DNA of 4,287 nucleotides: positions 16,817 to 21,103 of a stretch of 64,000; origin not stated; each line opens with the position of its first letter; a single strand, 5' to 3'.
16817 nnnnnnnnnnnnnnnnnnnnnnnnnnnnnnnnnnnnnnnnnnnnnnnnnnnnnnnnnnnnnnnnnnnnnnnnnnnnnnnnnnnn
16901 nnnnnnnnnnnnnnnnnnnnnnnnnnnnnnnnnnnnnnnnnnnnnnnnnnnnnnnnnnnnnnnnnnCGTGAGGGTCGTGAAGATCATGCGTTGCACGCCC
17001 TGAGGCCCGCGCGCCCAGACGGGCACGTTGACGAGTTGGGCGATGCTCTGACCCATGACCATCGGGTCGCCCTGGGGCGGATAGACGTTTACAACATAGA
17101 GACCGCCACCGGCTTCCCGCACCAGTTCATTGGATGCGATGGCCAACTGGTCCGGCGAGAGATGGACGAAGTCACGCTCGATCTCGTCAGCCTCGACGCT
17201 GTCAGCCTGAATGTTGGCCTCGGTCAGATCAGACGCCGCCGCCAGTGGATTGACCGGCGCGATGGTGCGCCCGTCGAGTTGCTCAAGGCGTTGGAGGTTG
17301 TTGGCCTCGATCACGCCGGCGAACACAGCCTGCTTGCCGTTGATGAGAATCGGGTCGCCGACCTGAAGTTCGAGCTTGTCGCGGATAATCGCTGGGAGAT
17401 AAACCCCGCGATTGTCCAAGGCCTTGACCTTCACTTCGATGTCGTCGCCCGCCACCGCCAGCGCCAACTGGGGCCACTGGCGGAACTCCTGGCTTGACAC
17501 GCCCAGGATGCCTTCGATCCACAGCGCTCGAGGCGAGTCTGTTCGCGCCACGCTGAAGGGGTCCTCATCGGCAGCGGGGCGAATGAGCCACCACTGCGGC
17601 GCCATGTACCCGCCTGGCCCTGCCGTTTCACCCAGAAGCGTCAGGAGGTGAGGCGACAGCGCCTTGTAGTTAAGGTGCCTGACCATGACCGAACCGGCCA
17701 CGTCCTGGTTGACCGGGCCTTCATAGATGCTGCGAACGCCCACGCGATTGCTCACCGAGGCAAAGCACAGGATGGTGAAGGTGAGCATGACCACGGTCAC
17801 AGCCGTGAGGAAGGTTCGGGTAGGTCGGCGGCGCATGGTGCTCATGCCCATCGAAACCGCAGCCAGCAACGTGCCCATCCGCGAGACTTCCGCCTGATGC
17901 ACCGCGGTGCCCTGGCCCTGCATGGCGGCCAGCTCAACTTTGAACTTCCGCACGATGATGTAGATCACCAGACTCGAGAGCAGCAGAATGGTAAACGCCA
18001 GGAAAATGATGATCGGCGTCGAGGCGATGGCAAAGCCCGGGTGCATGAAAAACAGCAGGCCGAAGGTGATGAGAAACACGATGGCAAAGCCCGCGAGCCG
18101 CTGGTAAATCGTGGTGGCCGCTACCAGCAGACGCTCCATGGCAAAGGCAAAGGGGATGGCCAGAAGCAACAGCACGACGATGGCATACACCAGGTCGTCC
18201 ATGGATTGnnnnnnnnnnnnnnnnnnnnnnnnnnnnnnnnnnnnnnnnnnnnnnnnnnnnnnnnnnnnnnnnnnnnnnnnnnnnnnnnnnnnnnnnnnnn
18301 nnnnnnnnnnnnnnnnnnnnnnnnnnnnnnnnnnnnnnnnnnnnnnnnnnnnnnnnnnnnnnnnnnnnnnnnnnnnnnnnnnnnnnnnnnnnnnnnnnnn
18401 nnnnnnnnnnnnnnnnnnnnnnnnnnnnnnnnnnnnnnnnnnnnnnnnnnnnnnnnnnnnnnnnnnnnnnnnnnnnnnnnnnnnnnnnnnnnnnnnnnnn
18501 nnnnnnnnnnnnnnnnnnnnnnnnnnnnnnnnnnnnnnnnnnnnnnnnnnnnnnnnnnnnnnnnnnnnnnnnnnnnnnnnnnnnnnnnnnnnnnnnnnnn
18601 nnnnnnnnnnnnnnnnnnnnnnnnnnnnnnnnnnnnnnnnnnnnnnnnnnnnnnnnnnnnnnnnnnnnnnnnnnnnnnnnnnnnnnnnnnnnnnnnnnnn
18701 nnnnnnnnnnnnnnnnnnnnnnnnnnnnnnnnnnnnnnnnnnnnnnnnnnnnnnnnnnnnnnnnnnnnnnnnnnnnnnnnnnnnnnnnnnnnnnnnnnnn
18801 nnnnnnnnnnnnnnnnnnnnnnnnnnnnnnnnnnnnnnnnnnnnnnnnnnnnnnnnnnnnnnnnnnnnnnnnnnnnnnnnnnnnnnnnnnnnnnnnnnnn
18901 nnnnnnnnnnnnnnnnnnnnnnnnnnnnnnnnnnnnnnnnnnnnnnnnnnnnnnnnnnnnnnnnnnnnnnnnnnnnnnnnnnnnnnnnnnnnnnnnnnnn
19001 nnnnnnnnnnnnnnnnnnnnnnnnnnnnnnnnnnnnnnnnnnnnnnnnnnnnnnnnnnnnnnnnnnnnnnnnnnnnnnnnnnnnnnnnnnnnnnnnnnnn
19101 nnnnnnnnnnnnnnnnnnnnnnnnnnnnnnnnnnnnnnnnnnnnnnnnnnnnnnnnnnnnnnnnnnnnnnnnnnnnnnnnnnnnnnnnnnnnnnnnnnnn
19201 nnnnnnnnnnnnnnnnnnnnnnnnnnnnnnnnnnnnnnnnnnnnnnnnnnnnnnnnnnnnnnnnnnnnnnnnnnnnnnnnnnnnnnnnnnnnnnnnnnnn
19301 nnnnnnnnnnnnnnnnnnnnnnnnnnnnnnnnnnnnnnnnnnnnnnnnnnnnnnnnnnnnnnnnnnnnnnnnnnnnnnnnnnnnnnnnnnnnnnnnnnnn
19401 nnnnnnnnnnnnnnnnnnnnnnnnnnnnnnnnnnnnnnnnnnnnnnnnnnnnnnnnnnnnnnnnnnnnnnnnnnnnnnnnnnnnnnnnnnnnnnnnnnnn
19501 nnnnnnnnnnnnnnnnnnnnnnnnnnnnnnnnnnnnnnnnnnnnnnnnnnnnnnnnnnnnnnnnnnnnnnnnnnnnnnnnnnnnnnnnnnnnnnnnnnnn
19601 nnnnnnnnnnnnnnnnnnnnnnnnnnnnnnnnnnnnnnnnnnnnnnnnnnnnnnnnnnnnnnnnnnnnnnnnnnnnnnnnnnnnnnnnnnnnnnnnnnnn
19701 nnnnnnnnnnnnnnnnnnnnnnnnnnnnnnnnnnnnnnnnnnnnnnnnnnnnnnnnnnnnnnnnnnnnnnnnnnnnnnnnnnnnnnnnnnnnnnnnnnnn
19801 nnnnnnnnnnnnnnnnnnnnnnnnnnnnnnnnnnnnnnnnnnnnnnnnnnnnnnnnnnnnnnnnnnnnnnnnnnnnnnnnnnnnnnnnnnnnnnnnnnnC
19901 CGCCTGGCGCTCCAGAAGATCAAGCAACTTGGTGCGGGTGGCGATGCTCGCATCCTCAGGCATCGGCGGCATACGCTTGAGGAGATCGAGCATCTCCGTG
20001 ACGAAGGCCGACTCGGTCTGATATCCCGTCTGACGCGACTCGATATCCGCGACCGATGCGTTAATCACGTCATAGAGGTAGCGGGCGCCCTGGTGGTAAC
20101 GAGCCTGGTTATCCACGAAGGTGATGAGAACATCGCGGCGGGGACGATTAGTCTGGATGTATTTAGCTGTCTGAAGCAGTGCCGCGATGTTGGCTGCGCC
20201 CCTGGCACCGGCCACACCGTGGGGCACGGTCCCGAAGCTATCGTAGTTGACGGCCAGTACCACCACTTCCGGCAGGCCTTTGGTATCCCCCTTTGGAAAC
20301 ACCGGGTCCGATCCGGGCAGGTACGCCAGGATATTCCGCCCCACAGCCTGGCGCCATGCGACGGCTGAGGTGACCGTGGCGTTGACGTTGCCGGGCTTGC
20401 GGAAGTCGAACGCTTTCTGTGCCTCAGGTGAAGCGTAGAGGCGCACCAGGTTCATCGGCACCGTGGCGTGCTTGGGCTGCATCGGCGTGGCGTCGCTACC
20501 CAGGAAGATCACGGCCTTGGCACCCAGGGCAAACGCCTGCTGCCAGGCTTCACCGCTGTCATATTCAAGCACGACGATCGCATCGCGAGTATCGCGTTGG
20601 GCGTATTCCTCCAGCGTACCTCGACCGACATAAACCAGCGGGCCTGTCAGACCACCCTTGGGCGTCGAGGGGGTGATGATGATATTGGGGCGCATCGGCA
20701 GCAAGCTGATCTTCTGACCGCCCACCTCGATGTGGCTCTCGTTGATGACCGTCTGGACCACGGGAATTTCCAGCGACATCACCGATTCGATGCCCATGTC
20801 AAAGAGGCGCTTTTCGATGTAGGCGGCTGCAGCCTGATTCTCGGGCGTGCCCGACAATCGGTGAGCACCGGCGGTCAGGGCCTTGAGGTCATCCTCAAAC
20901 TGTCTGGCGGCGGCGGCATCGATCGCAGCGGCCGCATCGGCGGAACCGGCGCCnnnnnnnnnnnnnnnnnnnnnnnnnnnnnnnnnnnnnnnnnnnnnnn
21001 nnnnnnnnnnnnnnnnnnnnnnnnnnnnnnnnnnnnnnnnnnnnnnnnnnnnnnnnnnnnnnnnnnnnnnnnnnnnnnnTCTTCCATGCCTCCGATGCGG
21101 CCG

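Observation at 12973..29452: Uncharacterised eight-gene envelope cluster: two MacB-type ATPases, two FtsX permeases, two large polytopic membrane proteins, a PqqD-like protein and an unknown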

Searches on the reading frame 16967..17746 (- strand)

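Call 73: search_protein_families(library=padloc, proteins=[window:16967-17746:-], max_evalue=10)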
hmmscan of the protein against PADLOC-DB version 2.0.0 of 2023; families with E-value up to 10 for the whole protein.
window:16967-17746:- (260 aa): 1 family
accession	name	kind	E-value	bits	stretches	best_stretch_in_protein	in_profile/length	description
PDLC01991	CARF_m8--CARF_LolE_TM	-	2.6e-10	37.1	1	54-174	251-365/810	-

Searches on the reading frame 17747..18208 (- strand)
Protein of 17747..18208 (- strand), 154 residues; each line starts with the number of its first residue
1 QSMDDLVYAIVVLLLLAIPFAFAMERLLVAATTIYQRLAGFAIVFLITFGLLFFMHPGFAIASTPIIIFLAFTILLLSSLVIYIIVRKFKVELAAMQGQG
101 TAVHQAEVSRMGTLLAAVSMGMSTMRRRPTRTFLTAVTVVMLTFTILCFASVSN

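Call 73: search_protein_families(library=padloc, proteins=[window:17747-18208:-], max_evalue=10)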
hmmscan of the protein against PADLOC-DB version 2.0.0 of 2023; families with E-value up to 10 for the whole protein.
window:17747-18208:- (154 aa): 1 family
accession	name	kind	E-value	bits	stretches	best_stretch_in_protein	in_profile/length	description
PDLC01991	CARF_m8--CARF_LolE_TM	-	2.3e-06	24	1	10-153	77-207/810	-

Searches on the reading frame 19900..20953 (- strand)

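Call 42: search_solved_structures(query=window:19900-20953:-, max_evalue=10, show_alignments=3)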
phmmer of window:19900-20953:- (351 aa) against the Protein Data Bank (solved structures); distinct sequences matched with E-value up to 10: 1.
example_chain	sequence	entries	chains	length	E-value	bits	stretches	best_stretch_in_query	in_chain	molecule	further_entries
2ek8_A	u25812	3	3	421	0.00065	22.2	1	28-273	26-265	Aminopeptidase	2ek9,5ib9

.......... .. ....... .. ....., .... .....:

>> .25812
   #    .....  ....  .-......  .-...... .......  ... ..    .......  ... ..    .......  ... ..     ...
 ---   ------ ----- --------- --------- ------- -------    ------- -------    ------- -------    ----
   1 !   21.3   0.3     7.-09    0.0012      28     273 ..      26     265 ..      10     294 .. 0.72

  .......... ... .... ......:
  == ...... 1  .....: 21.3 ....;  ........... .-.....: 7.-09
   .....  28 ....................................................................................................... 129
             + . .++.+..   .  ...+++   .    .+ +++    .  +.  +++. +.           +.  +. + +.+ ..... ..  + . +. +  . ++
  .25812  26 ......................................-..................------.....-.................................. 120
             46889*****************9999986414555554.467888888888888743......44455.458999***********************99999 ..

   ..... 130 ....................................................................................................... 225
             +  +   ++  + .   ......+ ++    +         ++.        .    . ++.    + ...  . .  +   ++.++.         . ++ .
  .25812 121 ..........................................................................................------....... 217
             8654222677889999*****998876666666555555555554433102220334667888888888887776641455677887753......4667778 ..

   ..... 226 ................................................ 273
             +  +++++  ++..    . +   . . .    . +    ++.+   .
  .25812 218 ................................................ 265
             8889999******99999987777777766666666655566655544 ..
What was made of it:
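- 18209..20953 (-): Giant ectodomain 1 (aa 43-957): PA-domain M28 aminopeptidase fold without zinc ligands, interrupted by a four-helix coiled-coil insertion, followed by a beta-rich domain and a helical stalk. Where 2ek8 has 'SHHDS...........' the window has 'VNYDS...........' (call 42).
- On M28 metallopeptidase: 'HHDS' is replaced by 'NYDS' and '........' by '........' (call 42).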
